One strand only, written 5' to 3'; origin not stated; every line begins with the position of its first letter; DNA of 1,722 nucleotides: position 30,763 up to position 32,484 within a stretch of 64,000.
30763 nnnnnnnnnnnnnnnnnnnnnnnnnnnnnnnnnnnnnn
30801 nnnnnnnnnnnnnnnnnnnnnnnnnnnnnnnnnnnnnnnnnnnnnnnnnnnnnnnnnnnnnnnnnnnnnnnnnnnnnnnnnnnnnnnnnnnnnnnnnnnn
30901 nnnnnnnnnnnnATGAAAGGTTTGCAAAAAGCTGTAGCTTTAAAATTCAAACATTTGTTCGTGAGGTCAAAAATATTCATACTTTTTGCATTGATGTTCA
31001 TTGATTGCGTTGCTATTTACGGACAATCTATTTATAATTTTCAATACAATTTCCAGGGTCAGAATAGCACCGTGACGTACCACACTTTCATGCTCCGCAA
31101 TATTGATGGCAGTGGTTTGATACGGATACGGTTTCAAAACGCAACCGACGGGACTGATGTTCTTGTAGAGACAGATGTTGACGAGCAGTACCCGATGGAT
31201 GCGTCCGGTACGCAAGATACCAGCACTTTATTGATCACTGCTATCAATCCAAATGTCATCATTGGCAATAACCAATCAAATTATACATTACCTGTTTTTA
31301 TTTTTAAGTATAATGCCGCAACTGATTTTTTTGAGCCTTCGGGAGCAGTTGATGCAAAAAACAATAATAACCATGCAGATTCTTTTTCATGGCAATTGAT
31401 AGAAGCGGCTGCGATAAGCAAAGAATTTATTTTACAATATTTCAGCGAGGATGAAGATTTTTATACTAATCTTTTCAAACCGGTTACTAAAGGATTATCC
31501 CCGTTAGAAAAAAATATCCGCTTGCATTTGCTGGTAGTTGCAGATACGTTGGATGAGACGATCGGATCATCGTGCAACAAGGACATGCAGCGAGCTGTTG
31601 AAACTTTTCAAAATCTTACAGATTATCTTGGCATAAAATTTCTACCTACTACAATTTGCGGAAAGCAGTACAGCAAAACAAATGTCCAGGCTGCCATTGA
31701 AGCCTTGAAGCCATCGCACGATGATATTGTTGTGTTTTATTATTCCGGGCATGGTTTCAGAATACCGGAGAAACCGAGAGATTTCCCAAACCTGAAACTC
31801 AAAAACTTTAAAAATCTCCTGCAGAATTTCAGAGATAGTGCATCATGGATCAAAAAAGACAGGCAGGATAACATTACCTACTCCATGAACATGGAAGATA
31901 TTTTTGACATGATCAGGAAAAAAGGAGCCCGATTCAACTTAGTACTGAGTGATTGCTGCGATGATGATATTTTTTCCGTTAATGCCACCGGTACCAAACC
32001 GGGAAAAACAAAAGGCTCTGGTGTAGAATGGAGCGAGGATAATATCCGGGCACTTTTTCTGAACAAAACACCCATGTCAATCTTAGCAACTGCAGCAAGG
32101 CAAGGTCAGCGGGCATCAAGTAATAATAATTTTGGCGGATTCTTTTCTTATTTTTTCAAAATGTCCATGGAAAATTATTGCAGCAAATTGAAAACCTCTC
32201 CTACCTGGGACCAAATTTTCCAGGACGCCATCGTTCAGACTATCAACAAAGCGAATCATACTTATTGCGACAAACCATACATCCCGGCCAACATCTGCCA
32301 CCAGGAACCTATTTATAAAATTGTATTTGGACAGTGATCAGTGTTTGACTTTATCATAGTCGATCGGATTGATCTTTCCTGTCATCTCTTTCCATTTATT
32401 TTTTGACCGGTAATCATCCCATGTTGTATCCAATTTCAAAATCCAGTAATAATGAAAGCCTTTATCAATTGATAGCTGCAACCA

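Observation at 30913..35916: Two abutting, convergent, signal-peptide-bearing caspase-family genes, one fused to ~900 aa of TPR: candidate envelope proteolytic module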

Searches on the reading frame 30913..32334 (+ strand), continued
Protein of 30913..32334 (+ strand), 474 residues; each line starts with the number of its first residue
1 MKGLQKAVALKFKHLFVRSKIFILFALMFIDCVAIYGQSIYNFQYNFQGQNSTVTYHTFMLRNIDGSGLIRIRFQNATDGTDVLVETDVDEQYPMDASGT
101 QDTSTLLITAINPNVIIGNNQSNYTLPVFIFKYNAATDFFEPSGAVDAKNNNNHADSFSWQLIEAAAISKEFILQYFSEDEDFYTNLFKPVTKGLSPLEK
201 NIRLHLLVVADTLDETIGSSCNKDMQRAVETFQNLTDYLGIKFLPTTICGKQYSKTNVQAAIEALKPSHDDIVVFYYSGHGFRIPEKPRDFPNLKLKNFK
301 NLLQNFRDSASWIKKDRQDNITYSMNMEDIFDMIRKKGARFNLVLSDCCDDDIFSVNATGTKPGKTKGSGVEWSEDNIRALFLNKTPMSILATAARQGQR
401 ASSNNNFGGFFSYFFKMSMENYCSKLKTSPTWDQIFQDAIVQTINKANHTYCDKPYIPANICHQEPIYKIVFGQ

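Call 35: predict_structure(alignment_id=A1)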
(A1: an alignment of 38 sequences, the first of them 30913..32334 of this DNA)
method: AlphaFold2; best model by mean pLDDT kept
length: 474 residues; sequences in the alignment: 38
mean_pLDDT: 85.5   pTM: 0.82
mean pLDDT of the five models: 85.5, 83.8, 83.3, 82.8, 79.6
residues with pLDDT >= 90: 240; 70-90: 171; 50-70: 50; < 50: 13
segments of 3 or more residues with pLDDT < 50: 29-32, 302-307
pLDDT, mean of each block of 10 residues (from residue 1): 61 56 59 65 84 84 87 89 94 81 88 90 85 89 90 85 89 95 88 76 97 90 96 92 97 95 97 97 86 83 50 73 94 96 94 79 80 88 93 92 88 92 89 94 85 76 92 86
secondary structure, 60 per line:
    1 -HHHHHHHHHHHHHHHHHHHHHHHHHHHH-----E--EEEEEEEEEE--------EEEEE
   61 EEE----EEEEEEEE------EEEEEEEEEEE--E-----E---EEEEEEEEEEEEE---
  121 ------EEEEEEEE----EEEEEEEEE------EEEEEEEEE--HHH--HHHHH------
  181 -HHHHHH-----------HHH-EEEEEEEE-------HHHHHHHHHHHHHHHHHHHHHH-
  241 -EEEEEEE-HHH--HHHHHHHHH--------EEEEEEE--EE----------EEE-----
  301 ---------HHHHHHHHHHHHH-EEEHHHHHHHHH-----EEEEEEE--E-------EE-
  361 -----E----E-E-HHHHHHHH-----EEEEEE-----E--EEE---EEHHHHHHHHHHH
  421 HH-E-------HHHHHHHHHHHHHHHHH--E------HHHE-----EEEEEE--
elements in order: H2-29 E38-47 E56-63 E68-75 E82-92 E105-117 E127-134 E139-147 E154-162 H170-174 H182-187 E203-210 H218-239 E242-248 H255-263 E272-278 E293-295 H310-322 E324-326 H327-335 E341-347 H375-382 E388-393 E402-404 H410-422 H432-448 E467-472

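Call 39: fold_search(model_id=the predicted structure, library=pdb)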
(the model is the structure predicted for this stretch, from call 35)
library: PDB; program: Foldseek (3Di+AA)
matches with E <= 10: 1019; with E <= 0.001: 165
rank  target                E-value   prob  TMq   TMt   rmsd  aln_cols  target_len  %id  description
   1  8v4x_A                7.7e-08  1.00  0.33  0.42   9.5       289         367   14  Structure of MALT1 in complex with an allosteric inhibitor (released 2024-05-01)
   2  8v4x_C                8.6e-08  1.00  0.32  0.41   9.3       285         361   13  Structure of MALT1 in complex with an allosteric inhibitor (released 2024-05-01)
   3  3v4o_A                1.0e-07  1.00  0.33  0.60  10.0       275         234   13  Human MALT1 (caspase domain) in complex with an irreversible peptidic inhibitor (released 2012-03-14)
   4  8v4x_B                1.4e-07  1.00  0.34  0.44  10.6       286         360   12  Structure of MALT1 in complex with an allosteric inhibitor (released 2024-05-01)
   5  4i1p_C                1.6e-07  1.00  0.32  0.39   9.2       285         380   11  Human MALT1 (caspase-IG3) in complex with activity based-probe (released 2014-07-09)
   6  8v4x_F                1.6e-07  1.00  0.32  0.42   8.3       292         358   13  Structure of MALT1 in complex with an allosteric inhibitor (released 2024-05-01)
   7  7pav_A                1.7e-07  1.00  0.33  0.42   9.5       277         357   11  MALT1 in complex with compound 1 (released 2021-11-17)
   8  4i1p_A                1.7e-07  1.00  0.32  0.39  10.2       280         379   13  Human MALT1 (caspase-IG3) in complex with activity based-probe (released 2014-07-09)
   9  7paw_B                1.9e-07  1.00  0.34  0.43   9.1       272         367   12  MALT1 in complex with compound 1 (released 2021-11-17)
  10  8v4x_E                2.0e-07  1.00  0.32  0.40  10.3       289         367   13  Structure of MALT1 in complex with an allosteric inhibitor (released 2024-05-01)
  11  8v4x_D                2.3e-07  1.00  0.35  0.44   9.1       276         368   13  Structure of MALT1 in complex with an allosteric inhibitor (released 2024-05-01)
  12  7pav_B                2.6e-07  1.00  0.33  0.41   7.9       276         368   13  MALT1 in complex with compound 1 (released 2021-11-17)
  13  3uo8_B                2.6e-07  1.00  0.32  0.40   9.6       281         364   12  Crystal structure of the MALT1 paracaspase (P1 form) (released 2011-12-21)
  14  3uo8_C                9.5e-07  1.00  0.33  0.41   9.3       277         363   14  Crystal structure of the MALT1 paracaspase (P1 form) (released 2011-12-21)
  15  7paw_A                1.4e-06  1.00  0.32  0.43  10.2       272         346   12  MALT1 in complex with compound 1 (released 2021-11-17)
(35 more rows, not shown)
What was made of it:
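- On Peptidase C14 (Pfam PF00656, caspase/metacaspase fold, clan CD): The AF2 model of A (pLDDT 85.5) matches MALT1, caspase-3/7/8, GSU0716 and metacaspase-9 at E = 1e-7 to 1e-5 (calls 35, 39).
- Checked: A's AlphaFold model (pLDDT 85.5) matches MALT1, caspases and metacaspase-9 (calls 35, 39).
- Caspase fold of A: calls 35, 39.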

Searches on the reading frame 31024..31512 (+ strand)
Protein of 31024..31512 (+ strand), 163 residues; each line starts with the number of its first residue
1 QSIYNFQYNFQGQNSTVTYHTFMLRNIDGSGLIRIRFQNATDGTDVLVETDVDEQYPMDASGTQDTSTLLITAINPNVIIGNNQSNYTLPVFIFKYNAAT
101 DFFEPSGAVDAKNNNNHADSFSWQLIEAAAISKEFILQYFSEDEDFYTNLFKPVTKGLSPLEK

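Call 47: predict_structure(alignment_id=A2)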
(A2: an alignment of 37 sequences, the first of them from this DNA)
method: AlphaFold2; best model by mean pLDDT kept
length: 163 residues; sequences in the alignment: 37
mean_pLDDT: 87.7   pTM: 0.81
mean pLDDT of the five models: 87.7, 87.4, 87.3, 87.0, 86.9
residues with pLDDT >= 90: 101; 70-90: 46; 50-70: 14; < 50: 2
segments of 3 or more residues with pLDDT < 50: none
pLDDT, mean of each block of 10 residues (from residue 1): 93 75 92 93 92 92 92 94 81 94 93 82 91 94 91 62 52
secondary structure, 60 per line:
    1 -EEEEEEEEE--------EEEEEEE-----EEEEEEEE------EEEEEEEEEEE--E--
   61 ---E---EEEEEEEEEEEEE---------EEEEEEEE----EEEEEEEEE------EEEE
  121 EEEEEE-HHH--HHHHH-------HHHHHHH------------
elements in order: E2-10 E19-25 E31-38 E45-55 E68-80 E90-97 E102-110 E117-126 H133-137 H145-151
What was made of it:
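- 31024..31407 (+): A N-domain (residues 38-165): eight-stranded antiparallel calycin-like barrel with no Pfam family and no significant PDB match. AF2 pLDDT 87.7 (call 47).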

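Call 52: fold_search(model_id=the predicted structure, library=pdb)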
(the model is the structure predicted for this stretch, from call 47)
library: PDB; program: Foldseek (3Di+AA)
matches with E <= 10: 534; with E <= 0.001: 0
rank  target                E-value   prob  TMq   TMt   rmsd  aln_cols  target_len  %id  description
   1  1jmx_A                4.5e-02  0.99  0.36  0.15   5.7       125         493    7  crystal structure of a quinohemoprotein amine dehydrogenase from pseudomonas putida (released 2002-01-16)
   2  8u2f_A                6.8e-02  0.98  0.36  0.42   6.0       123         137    6  Vibrio parahaemolyticus ToxS periplasmic domain (released 2024-09-11)
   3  8wb2                  7.5e-02  0.72  0.30  0.28   9.7       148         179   13  Heme-bound Arabidopsis thaliana temperature-induced lipocalin (released 2023-12-27)
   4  8u2f_B                9.7e-02  0.97  0.37  0.43   7.9       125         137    6  Vibrio parahaemolyticus ToxS periplasmic domain (released 2024-09-11)
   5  8e0p_A                1.2e-01  0.85  0.36  0.11   8.0       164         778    4  Crystal structure of mouse APCDD1 in fusion with engineered MBP (released 2023-05-03)
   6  8ah9                  1.2e-01  0.80  0.31  0.39   7.1       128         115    7  De novo retro-aldolase RAbetaB-16.1 (released 2023-08-16)
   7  7zsk_B                1.3e-01  0.16  0.18  0.03  17.1       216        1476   11  K3DAK4 bimodule core of BGC11 from Brevibacillus brevis. (released 2022-09-21)
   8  6in8                  1.4e-01  0.66  0.32  0.21  10.7       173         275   12  Crystal structure of MucB (released 2019-07-24)
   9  7zmf_A                1.5e-01  0.16  0.18  0.12  17.5       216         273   11  Dehydratase domain of module 3 from Brevibacillus Brevis orphan BGC11 (released 2022-09-21)
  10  7q4y_A                1.7e-01  0.90  0.39  0.38  10.9       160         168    3  human Gid4 bound to a Gly/N-peptide (released 2022-03-09)
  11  3msw                  1.9e-01  0.23  0.18  0.20  16.6       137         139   10  Crystal structure of a Protein with unknown function (BF3112) from Bacteroides fragilis NCTC 9343 at 1.90 A resolution (released 2010-06-09)
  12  7u3k                  2.0e-01  0.95  0.47  0.47   5.6       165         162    4  GID4 in complex with compound 89 (released 2022-10-05)
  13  7slz                  2.1e-01  0.69  0.34  0.35  10.7       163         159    5  CRYSTAL STRUCTURE OF GID4 IN COMPLEX WITH BPF023596 (released 2022-01-19)
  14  4hxg_K                2.3e-01  0.18  0.21  0.08  14.8       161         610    9  Pyrococcus horikoshii acylaminoacyl peptidase (orthorhombic crystal form) (released 2013-05-08)
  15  6czh_B                2.5e-01  0.63  0.32  0.42   6.0       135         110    7  Structure of a redesigned beta barrel, mFAP0, bound to DFHBI (released 2018-09-19)
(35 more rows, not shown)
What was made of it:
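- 31024..31407 (+): Foldseek best E = 0.045, and all weak hits are 8-stranded barrels (call 52).
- On Lipocalin/calycin superfamily (for A's N-domain): The best E is 0.045 and TM is 0.36-0.47 (calls 47, 52).
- Closest known: Envelope-stress proteolytic switches with a periplasmic barrel sensor. Same: The weak fold hits of A's N-domain include ToxS and MucB (call 52).
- Tried and rejected: Foldseek with the N-domain found nothing significant (call 52).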

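Call 59: search_protein_families(library=pfam, proteins=[window:31024-31512:+], max_evalue=10)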
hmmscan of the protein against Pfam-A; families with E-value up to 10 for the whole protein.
window:31024-31512:+ (163 aa): 2 families
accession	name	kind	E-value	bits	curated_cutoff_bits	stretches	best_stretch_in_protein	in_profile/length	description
PF03212.20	Pertactin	-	0.048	14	22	1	13-51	16-56/121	Pertactin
PF19841.4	GldN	-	0.054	13.6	23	1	70-124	117-171/228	Gliding motility associated protein GldN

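Call 60: search_protein_representatives(alignment_id=A2)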
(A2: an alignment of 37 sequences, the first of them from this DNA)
Query: 37 sequences, 165 profile positions. Proteins with E-value up to 0.001 (for the whole library): 222; up to 1e-10: 157; up to 1e-30: 50. The best 150 are listed.
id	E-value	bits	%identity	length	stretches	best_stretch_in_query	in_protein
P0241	7.4e-66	237.2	-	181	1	1-160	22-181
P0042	8.1e-65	233.8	-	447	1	1-165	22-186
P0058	9.2e-59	214.1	-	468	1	1-165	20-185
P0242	1.8e-57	210.0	-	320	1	1-165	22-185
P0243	6.8e-49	182.0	-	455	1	1-165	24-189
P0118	6.6e-48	178.8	-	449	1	1-165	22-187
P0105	1.1e-46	174.8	-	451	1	1-160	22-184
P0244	1.5e-44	168.0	-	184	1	1-158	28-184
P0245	1.2e-42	161.8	-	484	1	1-165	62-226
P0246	1.9e-41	157.8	-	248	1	1-165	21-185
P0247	5.0e-40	153.2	-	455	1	1-159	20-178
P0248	9.1e-40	152.4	-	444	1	1-160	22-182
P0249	6.3e-39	149.6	-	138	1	1-114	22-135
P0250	8.8e-39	149.2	-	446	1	1-165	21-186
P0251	9.4e-39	149.1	-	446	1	1-165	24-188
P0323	1.2e-22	96.7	-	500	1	1-159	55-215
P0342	7.2e-19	84.4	-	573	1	2-155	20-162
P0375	3.7e-13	65.8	-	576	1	2-154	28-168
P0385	5.6e-12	62.0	-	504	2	1-81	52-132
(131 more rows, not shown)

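Call 61: search_protein_families(library=pfam, proteins=[P0342, P0375, P0385, P0323], max_evalue=0.001)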
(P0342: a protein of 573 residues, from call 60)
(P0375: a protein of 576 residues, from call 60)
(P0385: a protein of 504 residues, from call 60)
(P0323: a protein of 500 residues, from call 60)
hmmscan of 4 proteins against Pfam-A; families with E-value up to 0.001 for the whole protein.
P0342 (573 aa): 1 family
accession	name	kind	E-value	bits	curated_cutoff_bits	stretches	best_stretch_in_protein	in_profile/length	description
PF00656.27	Peptidase_C14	-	2.7e-09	37.5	21.4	1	200-379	29-194/233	Caspase domain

P0375 (576 aa): 1 family
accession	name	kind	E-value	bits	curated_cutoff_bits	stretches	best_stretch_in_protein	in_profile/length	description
PF00656.27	Peptidase_C14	-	1.4e-06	28.6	21.4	1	230-386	45-194/233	Caspase domain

P0385 (504 aa): 1 family
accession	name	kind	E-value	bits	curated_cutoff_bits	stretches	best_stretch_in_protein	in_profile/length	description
PF00656.27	Peptidase_C14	-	7.7e-14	52.4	21.4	1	267-482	20-217/233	Caspase domain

P0323 (500 aa): 1 family
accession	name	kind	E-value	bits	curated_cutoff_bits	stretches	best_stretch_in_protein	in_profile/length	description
PF00656.27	Peptidase_C14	-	2.2e-08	34.5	21.4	1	247-452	22-193/233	Caspase domain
